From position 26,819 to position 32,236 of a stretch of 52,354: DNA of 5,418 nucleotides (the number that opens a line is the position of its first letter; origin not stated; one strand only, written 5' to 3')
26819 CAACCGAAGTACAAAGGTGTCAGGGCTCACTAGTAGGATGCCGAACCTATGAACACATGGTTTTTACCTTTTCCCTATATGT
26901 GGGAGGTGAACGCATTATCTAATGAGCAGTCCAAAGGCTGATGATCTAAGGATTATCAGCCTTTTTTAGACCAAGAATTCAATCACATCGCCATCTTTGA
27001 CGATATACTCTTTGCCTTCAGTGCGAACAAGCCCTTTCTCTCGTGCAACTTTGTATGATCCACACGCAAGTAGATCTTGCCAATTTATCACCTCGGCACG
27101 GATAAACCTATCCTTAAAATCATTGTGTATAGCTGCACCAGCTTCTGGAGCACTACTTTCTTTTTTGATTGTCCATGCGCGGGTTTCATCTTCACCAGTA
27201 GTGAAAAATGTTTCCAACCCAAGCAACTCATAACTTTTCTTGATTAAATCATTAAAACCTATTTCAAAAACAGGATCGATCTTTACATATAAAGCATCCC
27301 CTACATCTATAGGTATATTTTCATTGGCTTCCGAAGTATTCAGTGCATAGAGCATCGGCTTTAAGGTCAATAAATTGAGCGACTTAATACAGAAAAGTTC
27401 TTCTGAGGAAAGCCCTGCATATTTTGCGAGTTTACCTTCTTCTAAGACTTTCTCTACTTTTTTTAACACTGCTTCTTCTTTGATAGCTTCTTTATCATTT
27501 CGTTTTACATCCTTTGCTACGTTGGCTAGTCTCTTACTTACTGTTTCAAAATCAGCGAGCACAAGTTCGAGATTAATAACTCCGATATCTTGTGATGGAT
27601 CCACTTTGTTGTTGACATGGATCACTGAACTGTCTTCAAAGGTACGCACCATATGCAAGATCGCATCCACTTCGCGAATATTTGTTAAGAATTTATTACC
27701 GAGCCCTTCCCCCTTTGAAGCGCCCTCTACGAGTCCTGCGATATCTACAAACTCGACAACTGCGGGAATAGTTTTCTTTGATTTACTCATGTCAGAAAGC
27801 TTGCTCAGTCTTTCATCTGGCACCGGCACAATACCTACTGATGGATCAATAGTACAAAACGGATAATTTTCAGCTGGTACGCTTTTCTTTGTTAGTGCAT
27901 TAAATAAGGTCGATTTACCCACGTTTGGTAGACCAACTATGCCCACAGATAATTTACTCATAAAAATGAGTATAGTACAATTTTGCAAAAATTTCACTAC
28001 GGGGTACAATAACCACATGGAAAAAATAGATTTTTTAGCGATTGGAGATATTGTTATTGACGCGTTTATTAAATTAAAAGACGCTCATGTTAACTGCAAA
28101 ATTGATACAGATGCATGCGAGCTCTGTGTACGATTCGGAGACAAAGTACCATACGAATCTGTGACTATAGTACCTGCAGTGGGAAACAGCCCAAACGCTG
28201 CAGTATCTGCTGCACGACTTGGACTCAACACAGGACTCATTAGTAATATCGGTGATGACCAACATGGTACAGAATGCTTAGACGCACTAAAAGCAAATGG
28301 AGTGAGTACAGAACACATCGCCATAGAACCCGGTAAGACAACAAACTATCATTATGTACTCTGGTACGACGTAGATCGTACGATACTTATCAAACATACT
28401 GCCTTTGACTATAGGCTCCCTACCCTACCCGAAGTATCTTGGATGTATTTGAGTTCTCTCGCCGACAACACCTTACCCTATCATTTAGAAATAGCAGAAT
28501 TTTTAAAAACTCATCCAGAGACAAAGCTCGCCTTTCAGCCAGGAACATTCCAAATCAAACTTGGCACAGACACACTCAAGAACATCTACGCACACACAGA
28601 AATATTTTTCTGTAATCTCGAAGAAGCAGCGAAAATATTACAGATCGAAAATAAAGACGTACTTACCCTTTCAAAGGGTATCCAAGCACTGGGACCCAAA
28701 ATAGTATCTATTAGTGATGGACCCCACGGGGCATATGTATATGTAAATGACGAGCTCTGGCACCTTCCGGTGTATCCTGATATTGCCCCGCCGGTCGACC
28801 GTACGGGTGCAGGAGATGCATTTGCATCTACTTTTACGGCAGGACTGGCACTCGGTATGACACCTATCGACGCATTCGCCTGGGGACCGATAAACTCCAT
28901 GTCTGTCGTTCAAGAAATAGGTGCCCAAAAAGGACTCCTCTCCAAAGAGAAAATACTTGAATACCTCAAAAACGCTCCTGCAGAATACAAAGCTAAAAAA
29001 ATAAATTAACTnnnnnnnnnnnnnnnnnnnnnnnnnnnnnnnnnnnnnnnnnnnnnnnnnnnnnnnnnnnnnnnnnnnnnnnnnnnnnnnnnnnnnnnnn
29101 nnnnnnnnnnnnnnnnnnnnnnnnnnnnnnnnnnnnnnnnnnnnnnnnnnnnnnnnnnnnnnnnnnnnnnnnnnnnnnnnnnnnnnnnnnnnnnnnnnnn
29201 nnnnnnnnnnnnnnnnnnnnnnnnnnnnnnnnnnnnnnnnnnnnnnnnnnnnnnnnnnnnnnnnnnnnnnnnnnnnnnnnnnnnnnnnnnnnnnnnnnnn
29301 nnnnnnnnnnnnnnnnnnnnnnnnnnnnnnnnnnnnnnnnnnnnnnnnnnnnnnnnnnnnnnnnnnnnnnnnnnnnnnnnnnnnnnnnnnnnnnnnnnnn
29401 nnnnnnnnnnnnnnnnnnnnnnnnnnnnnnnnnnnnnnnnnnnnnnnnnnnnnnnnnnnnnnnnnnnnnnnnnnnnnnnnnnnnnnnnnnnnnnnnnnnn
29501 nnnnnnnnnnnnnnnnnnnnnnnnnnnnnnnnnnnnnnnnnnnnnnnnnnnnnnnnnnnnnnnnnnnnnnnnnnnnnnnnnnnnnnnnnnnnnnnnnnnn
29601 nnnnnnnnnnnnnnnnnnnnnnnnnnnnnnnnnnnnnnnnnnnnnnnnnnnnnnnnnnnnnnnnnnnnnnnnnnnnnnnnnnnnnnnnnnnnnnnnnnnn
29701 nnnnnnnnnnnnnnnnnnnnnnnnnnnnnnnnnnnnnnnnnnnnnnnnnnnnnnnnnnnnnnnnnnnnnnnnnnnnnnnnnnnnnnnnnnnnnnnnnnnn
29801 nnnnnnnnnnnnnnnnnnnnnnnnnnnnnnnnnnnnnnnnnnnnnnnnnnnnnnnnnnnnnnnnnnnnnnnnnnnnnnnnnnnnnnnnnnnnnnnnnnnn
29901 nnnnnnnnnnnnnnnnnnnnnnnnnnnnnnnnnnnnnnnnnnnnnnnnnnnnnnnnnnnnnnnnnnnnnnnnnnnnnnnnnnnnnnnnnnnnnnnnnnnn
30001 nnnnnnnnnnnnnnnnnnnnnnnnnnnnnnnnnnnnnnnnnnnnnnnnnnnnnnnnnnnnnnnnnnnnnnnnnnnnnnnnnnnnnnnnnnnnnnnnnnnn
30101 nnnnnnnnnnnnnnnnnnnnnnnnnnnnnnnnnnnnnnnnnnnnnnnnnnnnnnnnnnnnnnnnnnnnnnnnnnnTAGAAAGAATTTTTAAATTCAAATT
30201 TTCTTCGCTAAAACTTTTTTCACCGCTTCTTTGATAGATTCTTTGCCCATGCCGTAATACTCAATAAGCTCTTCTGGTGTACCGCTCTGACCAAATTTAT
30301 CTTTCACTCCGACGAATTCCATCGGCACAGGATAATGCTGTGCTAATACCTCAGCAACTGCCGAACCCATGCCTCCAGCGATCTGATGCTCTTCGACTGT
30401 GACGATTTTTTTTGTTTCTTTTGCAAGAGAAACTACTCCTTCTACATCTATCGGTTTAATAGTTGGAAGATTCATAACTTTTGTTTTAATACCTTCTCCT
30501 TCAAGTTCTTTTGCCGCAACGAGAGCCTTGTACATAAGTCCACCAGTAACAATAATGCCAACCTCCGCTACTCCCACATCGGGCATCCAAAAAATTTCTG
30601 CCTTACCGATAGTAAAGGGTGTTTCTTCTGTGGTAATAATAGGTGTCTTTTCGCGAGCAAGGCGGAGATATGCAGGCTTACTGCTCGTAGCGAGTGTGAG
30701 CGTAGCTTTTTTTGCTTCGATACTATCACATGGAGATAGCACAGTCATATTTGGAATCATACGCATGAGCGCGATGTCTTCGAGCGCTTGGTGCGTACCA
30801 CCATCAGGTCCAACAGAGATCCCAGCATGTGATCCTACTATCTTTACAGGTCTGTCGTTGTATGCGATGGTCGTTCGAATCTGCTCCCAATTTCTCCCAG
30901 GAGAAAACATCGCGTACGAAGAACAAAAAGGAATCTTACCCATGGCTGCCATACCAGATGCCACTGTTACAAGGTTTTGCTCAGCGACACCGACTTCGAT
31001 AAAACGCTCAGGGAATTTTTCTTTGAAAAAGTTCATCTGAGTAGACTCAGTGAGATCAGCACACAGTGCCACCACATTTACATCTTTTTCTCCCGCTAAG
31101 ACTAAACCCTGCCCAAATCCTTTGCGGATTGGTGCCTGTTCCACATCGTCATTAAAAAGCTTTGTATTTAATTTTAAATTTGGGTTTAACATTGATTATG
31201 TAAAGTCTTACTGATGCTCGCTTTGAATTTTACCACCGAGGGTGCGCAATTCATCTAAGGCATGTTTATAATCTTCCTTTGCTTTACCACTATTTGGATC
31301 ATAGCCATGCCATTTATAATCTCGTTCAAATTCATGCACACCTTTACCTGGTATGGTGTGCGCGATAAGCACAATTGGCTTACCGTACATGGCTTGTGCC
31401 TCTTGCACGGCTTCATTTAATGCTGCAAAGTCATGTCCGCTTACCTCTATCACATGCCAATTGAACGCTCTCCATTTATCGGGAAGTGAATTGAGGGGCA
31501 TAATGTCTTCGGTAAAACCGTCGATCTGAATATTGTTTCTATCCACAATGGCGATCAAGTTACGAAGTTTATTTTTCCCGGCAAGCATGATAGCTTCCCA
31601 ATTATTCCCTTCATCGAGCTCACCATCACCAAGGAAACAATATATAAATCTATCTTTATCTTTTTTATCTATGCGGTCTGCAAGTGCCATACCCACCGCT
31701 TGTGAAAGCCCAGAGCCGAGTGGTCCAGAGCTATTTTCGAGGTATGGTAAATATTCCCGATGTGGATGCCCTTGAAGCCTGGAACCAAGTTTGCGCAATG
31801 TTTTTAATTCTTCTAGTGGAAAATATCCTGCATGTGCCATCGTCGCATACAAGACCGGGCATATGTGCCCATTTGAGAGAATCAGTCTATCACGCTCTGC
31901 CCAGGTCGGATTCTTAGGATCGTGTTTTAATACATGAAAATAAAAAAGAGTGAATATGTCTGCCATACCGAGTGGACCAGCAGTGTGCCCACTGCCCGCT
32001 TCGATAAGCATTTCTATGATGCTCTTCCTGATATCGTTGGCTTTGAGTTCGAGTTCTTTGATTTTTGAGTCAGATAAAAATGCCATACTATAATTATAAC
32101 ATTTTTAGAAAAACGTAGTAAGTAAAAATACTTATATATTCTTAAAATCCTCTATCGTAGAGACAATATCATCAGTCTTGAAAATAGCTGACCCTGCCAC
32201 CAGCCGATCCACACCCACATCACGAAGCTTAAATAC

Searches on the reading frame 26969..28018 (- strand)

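Call 77: search_protein_families(library=pfam, proteins=[window:26969-28018:-], max_evalue=0.00001)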
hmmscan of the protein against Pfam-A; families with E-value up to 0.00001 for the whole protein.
window:26969-28018:- (350 aa): 3 families
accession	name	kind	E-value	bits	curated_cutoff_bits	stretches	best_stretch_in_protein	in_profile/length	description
PF06071.19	YchF-GTPase_C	-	6.8e-33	113.1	27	1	268-349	1-82/84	Protein of unknown function (DUF933)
PF01926.29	MMR_HSR1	-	8.6e-23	81.1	21.9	1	25-129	2-86/113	50S ribosome-binding GTPase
PF02421.24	FeoB_N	-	1.2e-07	31.9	27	1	25-68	3-46/156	Ferrous iron transport protein B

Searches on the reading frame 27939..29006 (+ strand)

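Call 78: search_protein_families(library=pfam, proteins=[window:27939-29006:+], max_evalue=0.00001)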
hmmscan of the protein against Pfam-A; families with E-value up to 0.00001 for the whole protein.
window:27939-29006:+ (356 aa): 1 family
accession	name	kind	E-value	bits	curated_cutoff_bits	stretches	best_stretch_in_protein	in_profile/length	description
PF00294.29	PfkB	-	2.9e-31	109.4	25.8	1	82-332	37-298/302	pfkB family carbohydrate kinase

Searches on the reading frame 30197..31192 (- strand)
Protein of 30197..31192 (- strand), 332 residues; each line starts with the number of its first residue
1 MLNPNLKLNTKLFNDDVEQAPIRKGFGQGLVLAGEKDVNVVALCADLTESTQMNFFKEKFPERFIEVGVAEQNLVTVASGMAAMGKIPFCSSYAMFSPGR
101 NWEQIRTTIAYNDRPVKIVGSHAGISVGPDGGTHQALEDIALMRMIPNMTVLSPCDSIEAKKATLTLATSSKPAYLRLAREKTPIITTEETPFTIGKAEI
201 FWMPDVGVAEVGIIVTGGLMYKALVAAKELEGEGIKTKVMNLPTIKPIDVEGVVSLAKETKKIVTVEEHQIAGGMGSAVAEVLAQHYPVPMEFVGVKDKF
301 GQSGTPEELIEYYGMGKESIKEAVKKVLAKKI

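Call 78: search_protein_families(library=pfam, proteins=[window:30197-31192:-], max_evalue=0.00001)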
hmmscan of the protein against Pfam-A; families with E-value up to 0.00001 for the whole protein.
window:30197-31192:- (332 aa): 3 families
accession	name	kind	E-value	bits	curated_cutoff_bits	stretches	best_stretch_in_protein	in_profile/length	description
PF02779.29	Transket_pyr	-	1e-41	142.9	27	1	21-183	4-172/174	Transketolase, pyrimidine binding domain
PF02780.25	Transketolase_C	-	1.3e-26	93.3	25.9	1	210-320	11-124/124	Transketolase, C-terminal domain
PF17147.9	PFOR_II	-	7.7e-06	26.6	27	0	209-293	1-88/102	Pyruvate:ferredoxin oxidoreductase core domain II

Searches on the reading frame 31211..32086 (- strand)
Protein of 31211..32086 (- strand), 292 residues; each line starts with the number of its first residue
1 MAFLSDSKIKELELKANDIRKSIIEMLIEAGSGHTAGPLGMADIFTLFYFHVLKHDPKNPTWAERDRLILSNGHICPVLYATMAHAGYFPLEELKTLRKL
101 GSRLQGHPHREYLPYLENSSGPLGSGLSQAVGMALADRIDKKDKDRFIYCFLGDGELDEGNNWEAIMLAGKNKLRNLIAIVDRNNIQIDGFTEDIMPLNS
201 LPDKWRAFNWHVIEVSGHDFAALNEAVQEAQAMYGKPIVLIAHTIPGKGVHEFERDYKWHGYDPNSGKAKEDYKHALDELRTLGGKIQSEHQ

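Call 78: search_protein_families(library=pfam, proteins=[window:31211-32086:-], max_evalue=0.00001)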
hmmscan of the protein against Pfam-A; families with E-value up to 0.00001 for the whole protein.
window:31211-32086:- (292 aa): 3 families
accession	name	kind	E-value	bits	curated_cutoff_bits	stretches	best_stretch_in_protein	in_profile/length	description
PF00456.26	Transketolase_N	-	4.2e-63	213.8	22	1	16-261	6-260/334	Transketolase, thiamine diphosphate binding domain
PF13292.11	DXP_synthase_N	-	4.7e-13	49.5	21.2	1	8-189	14-176/274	1-deoxy-D-xylulose-5-phosphate synthase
PF00676.26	E1_dh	-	7e-09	35.5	22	1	100-232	81-209/300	Dehydrogenase E1 component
